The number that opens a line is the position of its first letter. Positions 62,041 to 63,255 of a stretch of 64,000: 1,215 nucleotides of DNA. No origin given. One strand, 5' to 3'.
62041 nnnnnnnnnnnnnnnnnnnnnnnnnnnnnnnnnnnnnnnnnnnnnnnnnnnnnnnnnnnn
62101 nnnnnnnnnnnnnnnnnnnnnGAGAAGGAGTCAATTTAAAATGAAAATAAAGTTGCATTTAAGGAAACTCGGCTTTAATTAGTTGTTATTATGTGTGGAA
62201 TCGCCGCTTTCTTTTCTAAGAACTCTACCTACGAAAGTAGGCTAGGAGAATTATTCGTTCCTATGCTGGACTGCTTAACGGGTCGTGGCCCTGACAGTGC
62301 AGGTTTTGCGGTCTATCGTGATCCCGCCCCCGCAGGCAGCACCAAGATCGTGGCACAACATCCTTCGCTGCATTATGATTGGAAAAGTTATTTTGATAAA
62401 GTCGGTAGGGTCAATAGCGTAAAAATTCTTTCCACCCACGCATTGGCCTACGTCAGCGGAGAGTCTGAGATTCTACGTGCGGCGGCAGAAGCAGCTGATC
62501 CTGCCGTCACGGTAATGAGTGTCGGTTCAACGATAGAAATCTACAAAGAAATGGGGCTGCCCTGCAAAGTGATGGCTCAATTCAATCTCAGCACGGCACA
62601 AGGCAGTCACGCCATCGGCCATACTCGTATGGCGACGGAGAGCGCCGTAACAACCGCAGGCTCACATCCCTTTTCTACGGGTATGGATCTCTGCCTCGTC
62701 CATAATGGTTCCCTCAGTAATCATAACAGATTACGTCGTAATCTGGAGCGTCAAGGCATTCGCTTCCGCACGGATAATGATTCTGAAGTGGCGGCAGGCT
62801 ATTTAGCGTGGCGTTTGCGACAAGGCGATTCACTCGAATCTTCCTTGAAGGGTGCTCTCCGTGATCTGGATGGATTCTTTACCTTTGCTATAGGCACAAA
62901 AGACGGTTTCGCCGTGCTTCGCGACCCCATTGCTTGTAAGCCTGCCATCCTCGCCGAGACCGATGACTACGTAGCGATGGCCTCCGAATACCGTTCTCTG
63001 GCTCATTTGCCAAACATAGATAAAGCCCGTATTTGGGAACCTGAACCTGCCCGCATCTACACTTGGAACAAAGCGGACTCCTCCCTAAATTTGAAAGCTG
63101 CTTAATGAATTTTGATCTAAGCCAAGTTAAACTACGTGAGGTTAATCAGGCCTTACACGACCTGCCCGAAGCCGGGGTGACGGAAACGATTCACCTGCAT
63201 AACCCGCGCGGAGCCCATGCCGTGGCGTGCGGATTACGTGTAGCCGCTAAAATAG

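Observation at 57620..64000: Gamma-glutamyl-amine / N-methylglutamate-type cluster with a non-canonical enzyme set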

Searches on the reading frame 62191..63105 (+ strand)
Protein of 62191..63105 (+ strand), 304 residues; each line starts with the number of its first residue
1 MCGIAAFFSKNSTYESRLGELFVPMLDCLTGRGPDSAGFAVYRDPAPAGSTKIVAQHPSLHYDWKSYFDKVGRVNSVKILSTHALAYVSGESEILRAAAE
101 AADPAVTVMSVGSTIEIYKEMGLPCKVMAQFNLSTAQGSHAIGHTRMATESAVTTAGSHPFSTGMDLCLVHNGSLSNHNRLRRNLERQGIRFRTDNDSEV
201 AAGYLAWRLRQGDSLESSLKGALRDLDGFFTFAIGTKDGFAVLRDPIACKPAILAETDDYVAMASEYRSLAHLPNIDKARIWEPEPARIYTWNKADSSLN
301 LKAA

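Call 4: search_protein_families(library=pfam, proteins=[window:62191-63105:+])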
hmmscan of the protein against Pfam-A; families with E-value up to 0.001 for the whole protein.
window:62191-63105:+ (304 aa): 2 families
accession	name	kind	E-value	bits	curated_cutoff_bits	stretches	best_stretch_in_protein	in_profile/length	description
PF13522.11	GATase_6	-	6e-20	72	27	1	137-266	9-130/130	Glutamine amidotransferase domain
PF13537.11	GATase_7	-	1.5e-17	64.2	25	1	144-270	1-121/123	Glutamine amidotransferase domain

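Call 5: search_protein_families(library=ncbifam, proteins=[window:62191-63105:+])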
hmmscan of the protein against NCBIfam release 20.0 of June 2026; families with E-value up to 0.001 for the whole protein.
window:62191-63105:+ (304 aa): 7 families
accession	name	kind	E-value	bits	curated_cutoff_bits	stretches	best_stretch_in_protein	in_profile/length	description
TIGR01135.1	glmS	equivalog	6.8e-26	90.9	418.05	1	113-272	39-199/607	glutamine--fructose-6-phosphate transaminase (isomerizing)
NF001484.0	PRK00331.1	subfamily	1.1e-25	90.1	381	1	112-272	39-200/601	isomerizing glutamine--fructose-6-phosphate transaminase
TIGR01134.1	purF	equivalog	9.3e-23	81.3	350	1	110-271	36-200/432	amidophosphoribosyltransferase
TIGR01536.1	asn_synth_AEB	equivalog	6.8e-22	78.1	267.1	1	2-278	1-174/517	asparagine synthase (glutamine-hydrolyzing)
NF006949.0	PRK09431.1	equivalog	5.1e-14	51.7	499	1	137-272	41-167/554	asparagine synthase B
TIGR03104.1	trio_amidotrans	equivalog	1.9e-13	49.5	570.1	1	136-277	39-172/589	N-acetylglutaminylglutamine amidotransferase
TIGR03108.1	eps_aminotran_1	hypoth_equivalog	2.9e-11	42.8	816.9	1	142-278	46-174/628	XrtA/PEP-CTERM system amidotransferase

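Call 6: find_encoding_contigs(protein=window:62191-63102:+, flank=10000, max_places=6)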
Protein window:62191-63102:+ (304 aa): 8 contigs read that carry it; 6 places shown.
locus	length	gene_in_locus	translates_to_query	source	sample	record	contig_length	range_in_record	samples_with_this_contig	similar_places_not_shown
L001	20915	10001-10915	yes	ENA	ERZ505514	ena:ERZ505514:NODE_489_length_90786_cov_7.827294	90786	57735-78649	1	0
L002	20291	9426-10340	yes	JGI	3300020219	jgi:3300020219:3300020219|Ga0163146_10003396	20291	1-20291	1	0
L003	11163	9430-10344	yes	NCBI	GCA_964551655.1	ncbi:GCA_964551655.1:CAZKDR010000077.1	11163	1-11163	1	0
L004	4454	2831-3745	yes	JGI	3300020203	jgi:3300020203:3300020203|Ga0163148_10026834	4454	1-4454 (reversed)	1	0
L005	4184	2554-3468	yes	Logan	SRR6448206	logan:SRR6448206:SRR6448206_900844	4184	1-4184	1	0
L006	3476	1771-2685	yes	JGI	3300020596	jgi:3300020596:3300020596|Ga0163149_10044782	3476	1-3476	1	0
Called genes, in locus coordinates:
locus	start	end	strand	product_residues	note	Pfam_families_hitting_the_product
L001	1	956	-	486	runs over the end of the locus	PF02696:SelO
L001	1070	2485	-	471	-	PF01134:GIDA (weak), PF01262:AlaDh_PNT_C (faint), PF03486:HI0933_like (faint), PF07992:Pyr_redox_2, PF12831:FAD_oxidored, PF13738:Pyr_redox_3 (weak), PF00070:Pyr_redox, PF02852:Pyr_redox_dim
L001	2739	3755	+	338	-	PF03747:ADP_ribosyl_GH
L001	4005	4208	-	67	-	-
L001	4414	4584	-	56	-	-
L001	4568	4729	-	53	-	-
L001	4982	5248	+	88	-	-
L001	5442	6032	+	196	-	PF12844:HTH_19 (weak), PF13560:HTH_31 (weak), PF01381:HTH_3, PF13443:HTH_26 (weak), PF07883:Cupin_2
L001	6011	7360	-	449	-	PF01546:Peptidase_M20, PF07687:M20_dimer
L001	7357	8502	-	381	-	PF01266:DAO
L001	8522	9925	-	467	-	PF03951:Gln-synt_N (weak), PF00120:Gln-synt_C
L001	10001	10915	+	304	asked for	PF13522:GATase_6, PF13537:GATase_7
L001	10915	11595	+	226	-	PF01493:GXGXG (weak)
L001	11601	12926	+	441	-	PF01645:Glu_synthase, PF01070:FMN_dh, PF00478:IMPDH, PF03060:NMO, PF01645:Glu_synthase (weak)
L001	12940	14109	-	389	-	PF00579:tRNA-synt_1b, PF22421:SYY_C-terminal (weak), PF01479:S4 (weak)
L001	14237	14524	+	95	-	PF01985:CRS1_YhbY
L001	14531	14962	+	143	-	-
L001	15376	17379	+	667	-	PF07715:Plug, PF00593:TonB_dep_Rec_b-barrel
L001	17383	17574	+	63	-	PF17653:DUF5522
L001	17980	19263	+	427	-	PF00145:DNA_methylase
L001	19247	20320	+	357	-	PF09561:RE_HpaII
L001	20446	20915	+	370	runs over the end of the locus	PF00724:Oxidored_FMN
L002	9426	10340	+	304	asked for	PF13522:GATase_6, PF13537:GATase_7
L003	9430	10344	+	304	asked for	PF13522:GATase_6, PF13537:GATase_7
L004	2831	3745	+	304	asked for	PF13522:GATase_6, PF13537:GATase_7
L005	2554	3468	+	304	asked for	PF13522:GATase_6, PF13537:GATase_7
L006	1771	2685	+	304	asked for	PF13522:GATase_6, PF13537:GATase_7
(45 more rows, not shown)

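Call 32: find_homologous_proteins(query=L001:11601-12923:+, max_evalue=1e-30)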
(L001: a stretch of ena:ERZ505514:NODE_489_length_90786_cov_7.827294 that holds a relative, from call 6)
Query L001:11601-12923:+ (441 aa): 8000 proteins with E <= 1e-30 among 8000 candidates; the best 120 are listed.
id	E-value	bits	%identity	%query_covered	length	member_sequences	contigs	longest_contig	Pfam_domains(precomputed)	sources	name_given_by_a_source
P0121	8.5e-295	995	100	100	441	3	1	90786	PF01070.25,PF00478.32,PF03060.22,PF01645.24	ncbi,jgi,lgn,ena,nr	ncbi:MAG: FMN-binding glutamate synthase family protein [Blastochloris sp.]|nr:FMN-binding glutamate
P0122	1.3e-282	955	95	100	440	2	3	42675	PF01070.25,PF00478.32,PF03060.22,PF01645.24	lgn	-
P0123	1.8e-281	951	95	100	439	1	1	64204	PF01070.25,PF00478.32,PF03060.22,PF01645.24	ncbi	-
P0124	2.3e-277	938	94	100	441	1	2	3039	PF01070.25,PF00478.32,PF03060.22,PF00977.28,PF01645.24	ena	-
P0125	1.3e-276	935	93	100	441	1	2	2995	PF01070.25,PF00478.32,PF03060.22,PF00977.28,PF01645.24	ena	-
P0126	4.1e-258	874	89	98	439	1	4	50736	PF01070.25,PF00478.32,PF03060.22,PF00977.28,PF01645.24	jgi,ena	-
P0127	7.6e-258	874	90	98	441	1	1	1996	PF01070.25,PF00478.32,PF03060.22,PF01645.24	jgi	-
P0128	8.4e-258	873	88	99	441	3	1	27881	PF01070.25,PF00478.32,PF03060.22,PF00977.28,PF01645.24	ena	-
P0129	3.0e-257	872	-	-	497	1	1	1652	PF01070.25,PF00478.32,PF03060.22,PF00977.28,PF01645.24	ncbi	-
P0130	4.5e-257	871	88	99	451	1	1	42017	PF01070.25,PF00478.32,PF03060.22,PF00977.28,PF01645.24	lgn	-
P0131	6.2e-257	871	89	98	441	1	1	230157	PF01070.25,PF00478.32,PF03060.22,PF01645.24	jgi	jgi:glutamate synthase domain-containing protein 2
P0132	7.9e-257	870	88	98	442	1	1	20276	PF01070.25,PF00478.32,PF03060.22,PF00977.28,PF01645.24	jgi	jgi:glutamate synthase domain-containing protein 2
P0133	1.5e-256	869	88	98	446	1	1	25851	PF01070.25,PF00478.32,PF03060.22,PF00977.28,PF01645.24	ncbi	-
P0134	2.2e-256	869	88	98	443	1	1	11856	PF01070.25,PF00478.32,PF03060.22,PF00977.28,PF01645.24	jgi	jgi:glutamate synthase domain-containing protein 2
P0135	4.4e-256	868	88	98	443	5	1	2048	PF01070.25,PF00478.32,PF03060.22,PF00977.28,PF01645.24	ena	-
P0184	5.4e-252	854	87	98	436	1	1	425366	PF01070.25,PF00478.32,PF03060.22,PF00977.28,PF01645.24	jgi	jgi:glutamate synthase domain-containing protein 2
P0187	5.7e-252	854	86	99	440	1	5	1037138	PF01070.25,PF00478.32,PF03060.22,PF00977.28,PF01645.24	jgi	jgi:glutamate synthase domain-containing protein 2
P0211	5.5e-251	851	86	99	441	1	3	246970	PF01070.25,PF00478.32,PF03060.22,PF01645.24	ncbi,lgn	ncbi:FMN-binding glutamate synthase family protein [soil metagenome]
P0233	9.8e-250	847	85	98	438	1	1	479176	PF01070.25,PF00478.32,PF03060.22,PF00977.28,PF01645.24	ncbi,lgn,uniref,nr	ncbi:FMN-binding glutamate synthase family protein [Phragmitibacter flavus]|uniref:FMN-binding gluta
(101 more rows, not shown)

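Call 33: find_encoding_contigs(protein=P0233, flank=10000, max_places=2)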
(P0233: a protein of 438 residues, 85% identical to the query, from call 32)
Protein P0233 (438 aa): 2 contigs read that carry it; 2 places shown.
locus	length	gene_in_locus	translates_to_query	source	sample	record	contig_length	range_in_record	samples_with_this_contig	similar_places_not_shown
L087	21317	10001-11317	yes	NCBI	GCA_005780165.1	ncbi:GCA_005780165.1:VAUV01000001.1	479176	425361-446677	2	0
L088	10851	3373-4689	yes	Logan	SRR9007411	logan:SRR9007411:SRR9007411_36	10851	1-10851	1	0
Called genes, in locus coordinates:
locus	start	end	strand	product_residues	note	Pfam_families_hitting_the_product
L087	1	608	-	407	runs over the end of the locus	PF01494:FAD_binding_3, PF13450:NAD_binding_8 (weak)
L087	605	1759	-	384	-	PF00195:Chal_sti_synt_N, PF08392:FAE1_CUT1_RppA, PF02797:Chal_sti_synt_C, PF08541:ACP_syn_III_C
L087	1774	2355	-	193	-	PF04264:YceI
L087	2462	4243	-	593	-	PF00486:Trans_reg_C, PF17874:TPR_MalT (weak)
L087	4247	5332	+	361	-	PF21320:WHD_Rv2258c, PF00891:Methyltransf_2 (weak), PF02353:CMAS (weak), PF13489:Methyltransf_23, PF08241:Methyltransf_11, PF08242:Methyltransf_12, PF13649:Methyltransf_25, PF13847:Methyltransf_31, +1 more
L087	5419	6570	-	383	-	PF01266:DAO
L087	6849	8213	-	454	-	PF03951:Gln-synt_N, PF00120:Gln-synt_C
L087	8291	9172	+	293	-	PF13522:GATase_6, PF13537:GATase_7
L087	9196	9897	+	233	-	PF01493:GXGXG (faint)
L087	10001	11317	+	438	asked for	PF01645:Glu_synthase, PF01070:FMN_dh, PF00478:IMPDH, PF03060:NMO, PF00977:His_biosynth (faint)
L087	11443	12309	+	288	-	PF13593:SBF_like, PF01758:SBF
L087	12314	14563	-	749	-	PF00535:Glycos_transf_2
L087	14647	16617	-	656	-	PF02727:Cu_amine_oxidN2, PF21994:AGAO-like_N2, PF02728:Cu_amine_oxidN3, PF01179:Cu_amine_oxid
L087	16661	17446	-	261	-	PF00106:adh_short, PF08659:KR, PF13561:adh_short_C2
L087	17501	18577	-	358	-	PF11927:HODM_asu-like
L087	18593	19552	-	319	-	PF00175:NAD_binding_1 (faint), PF22290:DmmA-like_N, PF00111:Fer2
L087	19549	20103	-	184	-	PF22290:DmmA-like_N, PF22289:DmmA-like_C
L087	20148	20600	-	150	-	-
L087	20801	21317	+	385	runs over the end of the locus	PF21694:DNA_pol3_delta_C (faint), PF06144:DNA_pol3_delta (weak)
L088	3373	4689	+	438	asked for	PF01645:Glu_synthase, PF01070:FMN_dh, PF00478:IMPDH, PF03060:NMO, PF00977:His_biosynth (faint)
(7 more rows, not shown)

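Call 34: find_encoding_contigs(protein=P0187, flank=10000, max_places=2)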
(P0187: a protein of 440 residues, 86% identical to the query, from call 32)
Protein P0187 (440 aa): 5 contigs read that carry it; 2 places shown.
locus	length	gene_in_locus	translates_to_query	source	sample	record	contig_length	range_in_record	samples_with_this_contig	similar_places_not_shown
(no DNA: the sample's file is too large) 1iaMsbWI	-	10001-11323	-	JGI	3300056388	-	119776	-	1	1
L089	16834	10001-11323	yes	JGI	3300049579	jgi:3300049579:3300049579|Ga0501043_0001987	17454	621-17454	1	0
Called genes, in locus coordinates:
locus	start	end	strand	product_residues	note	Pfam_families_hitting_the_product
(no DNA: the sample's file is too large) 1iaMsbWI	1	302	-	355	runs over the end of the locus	PF00005:ABC_tran, PF13304:AAA_21 (faint), PF08402:TOBE_2, PF03459:TOBE (weak)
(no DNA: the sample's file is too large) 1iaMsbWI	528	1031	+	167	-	PF04542:Sigma70_r2, PF08281:Sigma70_r4_2 (weak), PF04545:Sigma70_r4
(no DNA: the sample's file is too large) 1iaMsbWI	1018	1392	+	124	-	-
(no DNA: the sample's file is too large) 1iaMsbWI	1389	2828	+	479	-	-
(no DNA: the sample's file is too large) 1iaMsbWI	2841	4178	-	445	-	PF01546:Peptidase_M20, PF07687:M20_dimer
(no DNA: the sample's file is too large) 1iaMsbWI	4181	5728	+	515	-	PF01565:FAD_binding_4, PF08031:BBE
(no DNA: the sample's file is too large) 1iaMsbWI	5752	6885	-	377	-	PF01266:DAO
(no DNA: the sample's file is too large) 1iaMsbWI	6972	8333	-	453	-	PF03951:Gln-synt_N (weak), PF00120:Gln-synt_C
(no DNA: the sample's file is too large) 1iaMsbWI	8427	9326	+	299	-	PF13522:GATase_6, PF13537:GATase_7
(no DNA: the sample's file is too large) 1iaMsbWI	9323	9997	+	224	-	-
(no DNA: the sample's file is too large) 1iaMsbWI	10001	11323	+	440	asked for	PF01645:Glu_synthase, PF01070:FMN_dh, PF00478:IMPDH, PF03060:NMO, PF00977:His_biosynth (weak)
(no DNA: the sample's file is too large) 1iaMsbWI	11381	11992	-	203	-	PF13560:HTH_31, PF01381:HTH_3, PF12844:HTH_19, PF13443:HTH_26, PF07883:Cupin_2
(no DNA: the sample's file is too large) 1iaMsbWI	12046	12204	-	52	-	-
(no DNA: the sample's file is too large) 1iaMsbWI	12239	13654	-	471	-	PF00909:Ammonium_transp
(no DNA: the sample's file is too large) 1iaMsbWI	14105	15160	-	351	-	PF00724:Oxidored_FMN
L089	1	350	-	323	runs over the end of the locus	?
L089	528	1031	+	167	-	PF04542:Sigma70_r2, PF08281:Sigma70_r4_2 (weak), PF04545:Sigma70_r4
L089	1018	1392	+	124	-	-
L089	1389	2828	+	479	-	-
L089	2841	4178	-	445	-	PF01546:Peptidase_M20, PF07687:M20_dimer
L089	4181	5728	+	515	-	PF01565:FAD_binding_4, PF08031:BBE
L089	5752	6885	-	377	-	PF01266:DAO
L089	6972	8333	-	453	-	PF03951:Gln-synt_N (weak), PF00120:Gln-synt_C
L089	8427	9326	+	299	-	PF13522:GATase_6, PF13537:GATase_7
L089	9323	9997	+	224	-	-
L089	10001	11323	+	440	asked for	PF01645:Glu_synthase, PF01070:FMN_dh, PF00478:IMPDH, PF03060:NMO, PF00977:His_biosynth (weak)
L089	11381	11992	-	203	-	PF13560:HTH_31, PF01381:HTH_3, PF12844:HTH_19, PF13443:HTH_26, PF07883:Cupin_2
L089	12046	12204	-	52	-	-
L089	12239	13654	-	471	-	PF00909:Ammonium_transp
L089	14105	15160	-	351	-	PF00724:Oxidored_FMN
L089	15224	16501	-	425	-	-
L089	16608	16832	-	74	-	?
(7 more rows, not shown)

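Call 35: find_encoding_contigs(protein=P0184, flank=10000, max_places=1)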
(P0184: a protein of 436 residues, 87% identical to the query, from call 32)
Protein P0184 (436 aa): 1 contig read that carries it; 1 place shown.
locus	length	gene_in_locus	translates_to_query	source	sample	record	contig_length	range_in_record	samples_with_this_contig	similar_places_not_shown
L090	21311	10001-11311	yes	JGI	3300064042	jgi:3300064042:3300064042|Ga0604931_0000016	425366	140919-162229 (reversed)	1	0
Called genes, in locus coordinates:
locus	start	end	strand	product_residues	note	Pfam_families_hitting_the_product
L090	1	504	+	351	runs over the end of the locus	PF01883:FeS_assembly_P, PF00142:Fer4_NifH (faint), PF01656:CbiA, PF02374:ArsA_ATPase (faint), PF09140:MipZ, PF10609:ParA, PF13614:AAA_31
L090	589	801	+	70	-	PF13224:DUF4032 (weak)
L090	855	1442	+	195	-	PF00156:Pribosyltran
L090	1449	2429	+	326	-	PF02729:OTCace_N, PF00185:OTCace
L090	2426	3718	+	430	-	PF07969:Amidohydro_3 (weak), PF12890:DHOase, PF01979:Amidohydro_1, PF07969:Amidohydro_3 (weak)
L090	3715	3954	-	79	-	-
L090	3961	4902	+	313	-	PF00248:Aldo_ket_red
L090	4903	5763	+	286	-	PF01370:Epimerase, PF04321:RmlD_sub_bind (weak)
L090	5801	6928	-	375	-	PF01266:DAO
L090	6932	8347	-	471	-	PF03951:Gln-synt_N (faint), PF00120:Gln-synt_C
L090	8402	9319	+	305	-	PF13522:GATase_6, PF13537:GATase_7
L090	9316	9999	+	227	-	-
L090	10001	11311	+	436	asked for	PF01645:Glu_synthase, PF01070:FMN_dh, PF00478:IMPDH, PF03060:NMO, PF00977:His_biosynth (faint)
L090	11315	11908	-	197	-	PF13560:HTH_31, PF01381:HTH_3, PF12844:HTH_19, PF13443:HTH_26 (weak), PF07883:Cupin_2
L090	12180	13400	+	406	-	PF20706:GT4-conflict (weak), PF00534:Glycos_transf_1, PF13692:Glyco_trans_1_4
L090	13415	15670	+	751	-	PF07995:GSDH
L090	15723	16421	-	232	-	PF13229:Beta_helix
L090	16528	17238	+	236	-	-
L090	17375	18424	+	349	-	PF06832:BiPBP_C (faint), PF01839:FG-GAP (faint), PF13517:FG-GAP_3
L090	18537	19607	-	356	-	PF01370:Epimerase, PF04321:RmlD_sub_bind, PF16363:GDP_Man_Dehyd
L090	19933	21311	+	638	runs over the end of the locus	-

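Call 36: find_encoding_contigs(protein=P0131, flank=10000, max_places=1)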
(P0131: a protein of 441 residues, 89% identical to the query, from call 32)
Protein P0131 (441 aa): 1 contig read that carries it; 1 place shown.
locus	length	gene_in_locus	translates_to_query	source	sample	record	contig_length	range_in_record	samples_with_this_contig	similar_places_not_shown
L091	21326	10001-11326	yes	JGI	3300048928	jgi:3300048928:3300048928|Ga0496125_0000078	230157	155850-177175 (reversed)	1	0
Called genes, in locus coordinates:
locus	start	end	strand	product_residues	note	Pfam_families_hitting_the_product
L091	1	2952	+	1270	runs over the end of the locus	PF02463:SMC_N, PF13175:AAA_15, PF13304:AAA_21 (weak), PF13476:AAA_23, PF13555:AAA_29 (weak), PF24161:CCDC39 (faint), PF06470:SMC_hinge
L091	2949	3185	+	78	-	-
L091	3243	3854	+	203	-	-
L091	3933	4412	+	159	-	-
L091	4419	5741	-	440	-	PF01546:Peptidase_M20, PF07687:M20_dimer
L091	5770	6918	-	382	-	PF01266:DAO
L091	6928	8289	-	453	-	PF03951:Gln-synt_N (weak), PF00120:Gln-synt_C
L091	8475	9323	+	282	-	PF13522:GATase_6, PF13537:GATase_7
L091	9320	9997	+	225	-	-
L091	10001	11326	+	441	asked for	PF01645:Glu_synthase, PF01070:FMN_dh, PF00478:IMPDH, PF03060:NMO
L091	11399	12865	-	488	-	PF13520:AA_permease_2, PF00324:AA_permease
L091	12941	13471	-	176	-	PF01923:Cob_adeno_trans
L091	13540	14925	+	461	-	PF06751:EutB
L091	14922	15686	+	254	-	PF05985:EutC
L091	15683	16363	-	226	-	PF13560:HTH_31, PF01381:HTH_3, PF12844:HTH_19, PF13413:HTH_25 (faint), PF13443:HTH_26, PF07883:Cupin_2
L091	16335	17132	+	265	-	PF13489:Methyltransf_23, PF08241:Methyltransf_11 (weak), PF08242:Methyltransf_12 (weak)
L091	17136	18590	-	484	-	PF00083:Sugar_tr, PF07690:MFS_1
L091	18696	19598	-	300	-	PF00126:HTH_1, PF03466:LysR_substrate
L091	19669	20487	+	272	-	PF00702:Hydrolase (faint), PF05116:S6PP (faint), PF08282:Hydrolase_3, PF12710:HAD (faint)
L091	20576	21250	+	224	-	-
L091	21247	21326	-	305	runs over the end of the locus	PF12679:ABC2_membrane_2 (weak), PF12730:ABC2_membrane_4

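Call 37: find_encoding_contigs(protein=P0211, flank=10000, max_places=1)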
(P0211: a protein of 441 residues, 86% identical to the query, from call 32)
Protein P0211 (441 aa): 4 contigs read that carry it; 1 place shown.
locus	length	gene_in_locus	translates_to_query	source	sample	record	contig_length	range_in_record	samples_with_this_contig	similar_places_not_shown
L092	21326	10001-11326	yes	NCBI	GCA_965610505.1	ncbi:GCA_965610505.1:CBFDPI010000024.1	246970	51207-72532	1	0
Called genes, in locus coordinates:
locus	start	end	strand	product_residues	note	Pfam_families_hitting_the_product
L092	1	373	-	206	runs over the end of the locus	PF07963:N_methyl (faint)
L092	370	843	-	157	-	-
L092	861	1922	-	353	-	-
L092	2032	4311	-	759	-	-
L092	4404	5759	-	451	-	PF01546:Peptidase_M20, PF07687:M20_dimer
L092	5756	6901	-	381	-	PF01266:DAO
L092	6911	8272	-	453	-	PF00120:Gln-synt_C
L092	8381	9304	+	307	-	PF13522:GATase_6, PF13537:GATase_7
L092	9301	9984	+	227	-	-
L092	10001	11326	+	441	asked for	PF01645:Glu_synthase, PF01070:FMN_dh, PF00478:IMPDH, PF03060:NMO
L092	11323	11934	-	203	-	PF13560:HTH_31, PF01381:HTH_3, PF12844:HTH_19, PF13413:HTH_25 (weak), PF13443:HTH_26, PF07883:Cupin_2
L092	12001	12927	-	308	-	PF00701:DHDPS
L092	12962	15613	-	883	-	PF16126:DUF4838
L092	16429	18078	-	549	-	PF13231:PMT_2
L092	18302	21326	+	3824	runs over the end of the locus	PF12951:PATR, PF07589:PEP_exosort_dom (faint)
